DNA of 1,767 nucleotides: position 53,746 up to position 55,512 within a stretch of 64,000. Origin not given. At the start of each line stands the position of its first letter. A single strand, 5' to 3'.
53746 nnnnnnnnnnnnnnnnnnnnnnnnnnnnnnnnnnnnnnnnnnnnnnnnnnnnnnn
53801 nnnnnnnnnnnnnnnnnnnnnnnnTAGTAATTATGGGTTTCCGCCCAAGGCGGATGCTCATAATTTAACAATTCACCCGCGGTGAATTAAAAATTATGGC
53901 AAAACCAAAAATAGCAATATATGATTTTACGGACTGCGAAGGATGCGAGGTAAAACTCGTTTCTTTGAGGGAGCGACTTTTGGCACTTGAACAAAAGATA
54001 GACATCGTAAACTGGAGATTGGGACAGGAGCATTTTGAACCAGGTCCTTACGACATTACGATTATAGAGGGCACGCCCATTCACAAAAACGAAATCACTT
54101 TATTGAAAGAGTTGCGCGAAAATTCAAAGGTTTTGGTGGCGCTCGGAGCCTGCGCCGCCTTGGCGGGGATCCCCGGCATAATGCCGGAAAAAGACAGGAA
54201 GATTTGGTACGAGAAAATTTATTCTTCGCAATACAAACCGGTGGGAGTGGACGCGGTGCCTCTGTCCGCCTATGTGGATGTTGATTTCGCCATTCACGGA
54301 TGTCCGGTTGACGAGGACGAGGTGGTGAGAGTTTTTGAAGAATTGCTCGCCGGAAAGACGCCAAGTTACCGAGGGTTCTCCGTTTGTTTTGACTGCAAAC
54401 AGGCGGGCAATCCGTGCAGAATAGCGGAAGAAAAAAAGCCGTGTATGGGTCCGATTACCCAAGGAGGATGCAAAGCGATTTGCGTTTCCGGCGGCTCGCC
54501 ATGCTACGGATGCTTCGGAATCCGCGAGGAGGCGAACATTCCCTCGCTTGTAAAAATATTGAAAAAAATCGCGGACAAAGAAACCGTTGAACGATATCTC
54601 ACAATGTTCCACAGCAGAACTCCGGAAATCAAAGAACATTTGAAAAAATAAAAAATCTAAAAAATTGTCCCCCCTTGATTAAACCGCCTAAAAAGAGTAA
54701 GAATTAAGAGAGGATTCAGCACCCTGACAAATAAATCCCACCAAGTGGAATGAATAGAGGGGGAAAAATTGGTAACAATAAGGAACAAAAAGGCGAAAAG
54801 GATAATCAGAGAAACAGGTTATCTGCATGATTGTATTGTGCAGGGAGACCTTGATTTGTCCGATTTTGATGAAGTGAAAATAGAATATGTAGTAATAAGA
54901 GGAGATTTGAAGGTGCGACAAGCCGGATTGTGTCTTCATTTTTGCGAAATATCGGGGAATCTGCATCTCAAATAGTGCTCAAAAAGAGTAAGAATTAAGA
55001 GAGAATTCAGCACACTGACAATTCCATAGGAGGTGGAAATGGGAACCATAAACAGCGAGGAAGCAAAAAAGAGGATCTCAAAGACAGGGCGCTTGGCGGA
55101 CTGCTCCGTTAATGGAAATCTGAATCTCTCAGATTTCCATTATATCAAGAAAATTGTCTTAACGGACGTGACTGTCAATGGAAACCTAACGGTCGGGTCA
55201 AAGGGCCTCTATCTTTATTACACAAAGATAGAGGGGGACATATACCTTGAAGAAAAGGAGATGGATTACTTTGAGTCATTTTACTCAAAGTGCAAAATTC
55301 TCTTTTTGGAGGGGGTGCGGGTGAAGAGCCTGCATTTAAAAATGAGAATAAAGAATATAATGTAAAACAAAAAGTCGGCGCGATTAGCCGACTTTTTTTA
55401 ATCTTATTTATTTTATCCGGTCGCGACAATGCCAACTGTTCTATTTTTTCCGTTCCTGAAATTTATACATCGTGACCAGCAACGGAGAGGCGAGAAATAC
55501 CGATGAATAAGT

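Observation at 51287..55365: Group-3b-like hydrogenase beta/gamma/delta subunit operon lacking the catalytic large subunit, with an inserted pseudokinase-like gene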

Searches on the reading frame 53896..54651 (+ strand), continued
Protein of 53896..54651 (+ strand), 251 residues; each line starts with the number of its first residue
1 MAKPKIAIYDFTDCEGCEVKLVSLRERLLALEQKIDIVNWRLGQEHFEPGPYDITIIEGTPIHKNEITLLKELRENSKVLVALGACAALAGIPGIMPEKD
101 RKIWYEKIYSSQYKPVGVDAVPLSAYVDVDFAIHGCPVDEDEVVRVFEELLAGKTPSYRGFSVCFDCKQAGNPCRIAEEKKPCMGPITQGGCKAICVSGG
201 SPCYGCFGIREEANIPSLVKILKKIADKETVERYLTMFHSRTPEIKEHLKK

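Call 30: list_cluster_members(proteins=[P0194, P0121, window:53896-54648:+])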
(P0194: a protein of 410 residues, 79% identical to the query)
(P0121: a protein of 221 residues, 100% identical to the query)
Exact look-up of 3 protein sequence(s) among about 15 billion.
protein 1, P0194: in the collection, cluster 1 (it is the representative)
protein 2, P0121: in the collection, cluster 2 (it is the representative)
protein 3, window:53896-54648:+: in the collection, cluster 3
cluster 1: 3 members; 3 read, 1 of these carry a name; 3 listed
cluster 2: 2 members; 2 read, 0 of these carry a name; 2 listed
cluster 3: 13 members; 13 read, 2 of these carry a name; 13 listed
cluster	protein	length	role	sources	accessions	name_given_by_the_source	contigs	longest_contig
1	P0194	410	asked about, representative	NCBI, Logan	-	-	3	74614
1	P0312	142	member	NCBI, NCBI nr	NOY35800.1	MAG: Ni/Fe hydrogenase subunit alpha, partial [bacterium] | Ni/Fe hydrogenase subunit alpha [bacterium]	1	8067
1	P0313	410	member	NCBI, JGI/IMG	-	-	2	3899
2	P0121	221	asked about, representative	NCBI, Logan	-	-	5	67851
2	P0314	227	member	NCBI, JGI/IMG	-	-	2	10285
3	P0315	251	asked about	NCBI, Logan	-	-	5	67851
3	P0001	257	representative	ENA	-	-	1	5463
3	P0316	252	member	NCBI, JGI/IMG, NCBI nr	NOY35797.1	MAG: hypothetical protein GXP44_02670 [bacterium] | hypothetical protein [bacterium]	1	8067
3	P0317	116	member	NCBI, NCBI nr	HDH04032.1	MAG TPA: hypothetical protein ENH22_00735, partial [Candidatus Campbellbacteria bacterium] | hypothetical protein [Candidatus Campbellbacteria bacterium]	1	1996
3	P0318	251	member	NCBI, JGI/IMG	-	-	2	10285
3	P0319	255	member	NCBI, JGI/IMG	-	-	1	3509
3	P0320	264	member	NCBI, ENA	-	-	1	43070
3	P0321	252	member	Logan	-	-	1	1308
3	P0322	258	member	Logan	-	-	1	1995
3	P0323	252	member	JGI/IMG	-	-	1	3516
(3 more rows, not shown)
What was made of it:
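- It rests on sibling assemblies, matching source patterns (NCBI + Logan, longest contigs 74.6 and 67.9 kb, call 30) and matching divergence.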

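Call 31: find_encoding_contigs(protein=P0313, flank=10000, max_places=5)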
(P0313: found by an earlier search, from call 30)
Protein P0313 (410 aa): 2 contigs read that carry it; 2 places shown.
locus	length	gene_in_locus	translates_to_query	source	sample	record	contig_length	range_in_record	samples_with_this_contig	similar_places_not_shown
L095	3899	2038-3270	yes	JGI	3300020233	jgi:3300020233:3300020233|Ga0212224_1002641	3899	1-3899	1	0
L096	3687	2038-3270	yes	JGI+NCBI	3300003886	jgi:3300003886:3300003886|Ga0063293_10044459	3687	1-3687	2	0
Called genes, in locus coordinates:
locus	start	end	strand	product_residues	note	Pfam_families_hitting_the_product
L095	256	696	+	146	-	PF00293:NUDIX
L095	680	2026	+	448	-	PF01225:Mur_ligase, PF08245:Mur_ligase_M, PF02875:Mur_ligase_C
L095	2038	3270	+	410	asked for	PF00374:NiFeSe_Hases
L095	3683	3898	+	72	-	?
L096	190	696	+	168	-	PF00293:NUDIX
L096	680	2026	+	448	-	PF01225:Mur_ligase, PF08245:Mur_ligase_M, PF02875:Mur_ligase_C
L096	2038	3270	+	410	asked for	PF00374:NiFeSe_Hases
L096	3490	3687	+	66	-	?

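Call 35: find_related_loci(query=P0194, collection=metagenome_contigs, flank=10000)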
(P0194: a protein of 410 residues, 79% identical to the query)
Query P0194 (410 aa) in metagenome_contigs; peptide patterns used: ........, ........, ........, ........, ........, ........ (x = any residue, [..] = any of these).
157 stretches matched a pattern; 7 encode a relative of the query (tblastn E <= 1e-3); 7 distinct loci.
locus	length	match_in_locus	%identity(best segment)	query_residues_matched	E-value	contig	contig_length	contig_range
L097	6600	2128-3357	100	1-410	0e+0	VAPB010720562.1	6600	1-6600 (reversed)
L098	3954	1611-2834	85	1-410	0e+0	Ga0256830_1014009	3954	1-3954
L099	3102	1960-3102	80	1-372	0e+0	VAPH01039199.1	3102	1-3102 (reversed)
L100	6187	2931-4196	67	1-410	0e+0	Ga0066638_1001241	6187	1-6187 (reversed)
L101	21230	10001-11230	37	2-410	1e-83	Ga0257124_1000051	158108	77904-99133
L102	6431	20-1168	37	26-410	3e-78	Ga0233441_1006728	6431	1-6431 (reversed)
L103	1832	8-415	85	275-410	7e-71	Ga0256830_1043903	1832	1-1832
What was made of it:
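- The same project contains other CPR organisms with complete operons (L099, call 35).
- Tried and rejected: (b) The metagenome scan with HydA P0194 returned no longer contig for the NUDIX-murC'-hydA locus (call 35).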

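Call 57: search_protein_families(library=pfam, proteins=[L062:138-752:+, L062:2785-3855:+, L062:3862-4395:+, L062:4412-4936:+, L062:7055-8422:-, L074:10772-12022:-, L074:10985-12124:+, L074:12022-13365:-, L074:14687-15883:-, L074:15940-17049:-], max_evalue=0.001)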
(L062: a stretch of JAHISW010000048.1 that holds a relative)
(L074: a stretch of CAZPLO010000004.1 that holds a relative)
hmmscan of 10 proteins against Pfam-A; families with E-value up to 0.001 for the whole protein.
L062:138-752:+ (205 aa): 0 families

L062:2785-3855:+ (357 aa): 2 families
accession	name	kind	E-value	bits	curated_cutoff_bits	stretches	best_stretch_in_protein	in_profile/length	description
PF11104.14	PilM_2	-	2.9e-29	102.5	27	1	20-356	1-340/340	Type IV pilus assembly protein PilM;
PF14450.12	FtsA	-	1.7e-09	38.5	31.8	1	192-350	2-127/127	Cell division protein FtsA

L062:3862-4395:+ (178 aa): 0 families

L062:4412-4936:+ (175 aa): 0 families

L062:7055-8422:- (455 aa): 4 families
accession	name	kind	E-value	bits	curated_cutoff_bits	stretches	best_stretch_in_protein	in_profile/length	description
PF00133.28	tRNA-synt_1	-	5.9e-51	174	22.7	2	193-307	295-413/414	tRNA synthetases class I (I, L, M and V)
PF08264.19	Anticodon_1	-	5.8e-29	101.3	25.1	1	351-454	1-105/148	Anticodon-binding domain of tRNA ligase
PF09334.17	tRNA-synt_1g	-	1.4e-14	54.1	20.1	1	119-313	168-372/391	tRNA synthetases class I (M)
PF13603.12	tRNA-synt_1_2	-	5.6e-07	29.7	25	1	19-80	85-146/185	Leucyl-tRNA synthetase, editing domain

L074:10772-12022:- (416 aa): 2 families
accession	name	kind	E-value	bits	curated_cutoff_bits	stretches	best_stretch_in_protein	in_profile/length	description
PF09861.14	Lar_N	-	3.6e-48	163.9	23.3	1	7-199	1-199/204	Lactate racemase N-terminal domain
PF21113.2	LarA_C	-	6.6e-14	52.5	25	1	268-406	4-148/152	Lactate racemase C-terminal domain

L074:10985-12124:+ (380 aa): 0 families

L074:12022-13365:- (447 aa): 10 families
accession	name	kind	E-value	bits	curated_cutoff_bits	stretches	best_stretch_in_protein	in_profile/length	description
PF01593.30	Amino_oxidase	-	3.8e-22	79.6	19.8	1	11-423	1-423/443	Flavin containing amine oxidoreductase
PF13450.12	NAD_binding_8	-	4.7e-17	62.5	21.9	1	6-71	1-67/68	NAD(P)-binding Rossmann-like domain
PF01266.30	DAO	-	1e-09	38.9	27.9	1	3-38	1-37/353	FAD dependent oxidoreductase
PF03486.20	HI0933_like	-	1.2e-07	31.9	50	1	3-40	2-39/244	HI0933-like protein Rossmann domain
PF00890.30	FAD_binding_2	-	1.5e-07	31.4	20.4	1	3-40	1-38/414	FAD binding domain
PF13738.12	Pyr_redox_3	-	1.8e-06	27.8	30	0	5-48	1-44/305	Pyridine nucleotide-disulphide oxidoreductase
PF12831.13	FAD_oxidored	-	2e-06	27.8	27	1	3-71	1-67/416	FAD dependent oxidoreductase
PF07992.20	Pyr_redox_2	-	1.7e-05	24.8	26.1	0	4-36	145-177/291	Pyridine nucleotide-disulphide oxidoreductase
PF01494.25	FAD_binding_3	-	4.2e-05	23.4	22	1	1-46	1-46/349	FAD binding domain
PF01946.23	Thi4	-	0.0003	20.6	26.2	1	1-39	17-56/235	Thi4 family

L074:14687-15883:- (398 aa): 2 families
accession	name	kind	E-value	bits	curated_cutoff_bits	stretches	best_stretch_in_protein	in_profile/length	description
PF07690.21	MFS_1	-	6.3e-37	127.7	33.4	2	18-238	6-222/347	Major Facilitator Superfamily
PF06813.19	Nodulin-like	-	3.9e-05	23.7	24.7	1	6-159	1-158/250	Nodulin-like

L074:15940-17049:- (369 aa): 0 families

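Call 63: find_encoding_contigs(protein=P0214, flank=8000, max_places=2)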
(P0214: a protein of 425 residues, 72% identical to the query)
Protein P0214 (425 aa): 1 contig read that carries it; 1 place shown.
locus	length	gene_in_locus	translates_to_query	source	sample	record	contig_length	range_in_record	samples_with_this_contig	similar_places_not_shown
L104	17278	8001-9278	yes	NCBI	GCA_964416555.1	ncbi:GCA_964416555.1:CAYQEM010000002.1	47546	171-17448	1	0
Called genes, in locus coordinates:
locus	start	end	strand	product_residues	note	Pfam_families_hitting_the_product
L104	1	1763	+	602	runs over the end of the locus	PF00009:GTP_EFTU, PF00071:Ras (weak), PF03144:GTP_EFTU_D2 (faint), PF14492:EFG_III, PF00679:EFG_C, PF06421:LepA_C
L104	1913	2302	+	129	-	PF04977:DivIC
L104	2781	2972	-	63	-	-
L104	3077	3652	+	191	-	PF01928:CYTH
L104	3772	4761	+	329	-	PF13534:Fer4_17 (faint), PF14697:Fer4_21 (faint), PF13746:Fer4_18 (faint), PF12797:Fer4_2 (faint), PF17179:Fer4_22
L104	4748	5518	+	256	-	PF00970:FAD_binding_6 (faint), PF00175:NAD_binding_1, PF10418:DHODB_Fe-S_bind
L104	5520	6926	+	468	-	PF21799:MurD-like_N, PF08245:Mur_ligase_M, PF02875:Mur_ligase_C (weak)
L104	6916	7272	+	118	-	-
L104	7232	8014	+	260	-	PF01058:Oxidored_q6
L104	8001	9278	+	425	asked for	PF00374:NiFeSe_Hases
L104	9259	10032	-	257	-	PF19927:DUF6390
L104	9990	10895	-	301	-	PF00892:EamA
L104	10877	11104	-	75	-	PF01455:HupF_HypC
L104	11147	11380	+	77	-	PF00462:Glutaredoxin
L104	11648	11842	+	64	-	-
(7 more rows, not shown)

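Call 64: find_encoding_contigs(protein=P0217, flank=8000, max_places=2)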
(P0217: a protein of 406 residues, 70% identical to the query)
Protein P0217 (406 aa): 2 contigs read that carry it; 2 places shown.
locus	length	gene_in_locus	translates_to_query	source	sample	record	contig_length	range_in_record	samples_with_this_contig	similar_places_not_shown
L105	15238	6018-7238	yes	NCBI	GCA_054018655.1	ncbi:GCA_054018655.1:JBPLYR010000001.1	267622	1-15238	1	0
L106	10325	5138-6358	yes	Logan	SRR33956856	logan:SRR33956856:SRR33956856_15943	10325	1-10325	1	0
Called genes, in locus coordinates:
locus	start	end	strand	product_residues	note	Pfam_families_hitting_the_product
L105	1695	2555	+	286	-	PF01063:Aminotran_4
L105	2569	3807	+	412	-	PF21799:MurD-like_N, PF08245:Mur_ligase_M, PF02875:Mur_ligase_C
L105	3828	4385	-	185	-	PF12917:YfbR-like, PF13023:HD_3, PF01966:HD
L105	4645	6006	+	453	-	PF01225:Mur_ligase, PF08245:Mur_ligase_M, PF02875:Mur_ligase_C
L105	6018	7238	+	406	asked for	PF00374:NiFeSe_Hases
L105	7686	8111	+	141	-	-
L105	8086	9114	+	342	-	PF01924:HypD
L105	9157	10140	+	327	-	PF00586:AIRS, PF02769:AIRS_C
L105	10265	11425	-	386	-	PF17788:HypF_C, PF22521:HypF_C_2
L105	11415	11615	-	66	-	PF01455:HupF_HypC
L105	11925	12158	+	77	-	PF00462:Glutaredoxin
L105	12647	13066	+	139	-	-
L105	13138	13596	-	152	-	PF17886:ArsA_HSP20 (faint), PF00011:HSP20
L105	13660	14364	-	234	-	PF13367:PrsW-protease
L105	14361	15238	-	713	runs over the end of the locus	PF00133:tRNA-synt_1, PF09334:tRNA-synt_1g, PF13603:tRNA-synt_1_2 (weak), PF09334:tRNA-synt_1g, PF00133:tRNA-synt_1, PF08264:Anticodon_1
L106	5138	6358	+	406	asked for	PF00374:NiFeSe_Hases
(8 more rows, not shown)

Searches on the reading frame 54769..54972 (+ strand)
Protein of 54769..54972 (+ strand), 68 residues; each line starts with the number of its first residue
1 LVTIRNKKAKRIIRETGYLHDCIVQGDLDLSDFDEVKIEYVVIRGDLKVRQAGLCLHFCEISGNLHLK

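Call 3: search_protein_families(library=pfam, proteins=[window:54769-54972:+], max_evalue=0.1)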
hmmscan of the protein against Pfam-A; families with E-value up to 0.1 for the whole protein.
window:54769-54972:+ (68 aa): 0 families

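Call 4: search_protein_families(library=ncbifam, proteins=[window:54769-54972:+], max_evalue=0.1)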
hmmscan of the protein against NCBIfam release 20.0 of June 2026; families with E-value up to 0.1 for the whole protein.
window:54769-54972:+ (68 aa): 0 families

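Call 66: search_protein_families(library=phrogs, proteins=[window:54769-54972:+], max_evalue=0.01)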
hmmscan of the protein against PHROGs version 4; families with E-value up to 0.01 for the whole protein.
window:54769-54972:+ (68 aa): 0 families

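Call 67: search_protein_families(library=padloc, proteins=[window:54769-54972:+], max_evalue=0.01)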
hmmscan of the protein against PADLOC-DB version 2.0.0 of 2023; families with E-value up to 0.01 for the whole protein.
window:54769-54972:+ (68 aa): 0 families
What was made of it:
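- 54769..54975 (+): Small ORF A (68 aa), a paralog of ORF B, function unknown. No Pfam, PHROG or PADLOC hit (calls 3, 66, 67).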

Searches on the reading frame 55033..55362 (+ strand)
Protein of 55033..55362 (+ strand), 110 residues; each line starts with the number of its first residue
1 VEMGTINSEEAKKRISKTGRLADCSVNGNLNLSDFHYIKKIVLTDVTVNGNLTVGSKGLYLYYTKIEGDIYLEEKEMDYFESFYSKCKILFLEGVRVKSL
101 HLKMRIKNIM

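Call 3: search_protein_families(library=pfam, proteins=[window:55033-55362:+], max_evalue=0.1)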
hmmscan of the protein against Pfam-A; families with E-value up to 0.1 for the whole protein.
window:55033-55362:+ (110 aa): 0 families

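Call 4: search_protein_families(library=ncbifam, proteins=[window:55033-55362:+], max_evalue=0.1)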
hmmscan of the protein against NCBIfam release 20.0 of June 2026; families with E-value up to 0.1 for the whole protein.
window:55033-55362:+ (110 aa): 0 families

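Call 66: search_protein_families(library=phrogs, proteins=[window:55033-55362:+], max_evalue=0.01)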
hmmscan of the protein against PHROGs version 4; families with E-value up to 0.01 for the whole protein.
window:55033-55362:+ (110 aa): 1 family
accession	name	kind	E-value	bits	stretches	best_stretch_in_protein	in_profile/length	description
phrog_15541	-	unknown function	0.0062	17.9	1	39-93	5-59/130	-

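Call 67: search_protein_families(library=padloc, proteins=[window:55033-55362:+], max_evalue=0.01)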
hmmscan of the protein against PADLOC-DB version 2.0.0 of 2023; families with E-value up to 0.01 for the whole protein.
window:55033-55362:+ (110 aa): 0 families
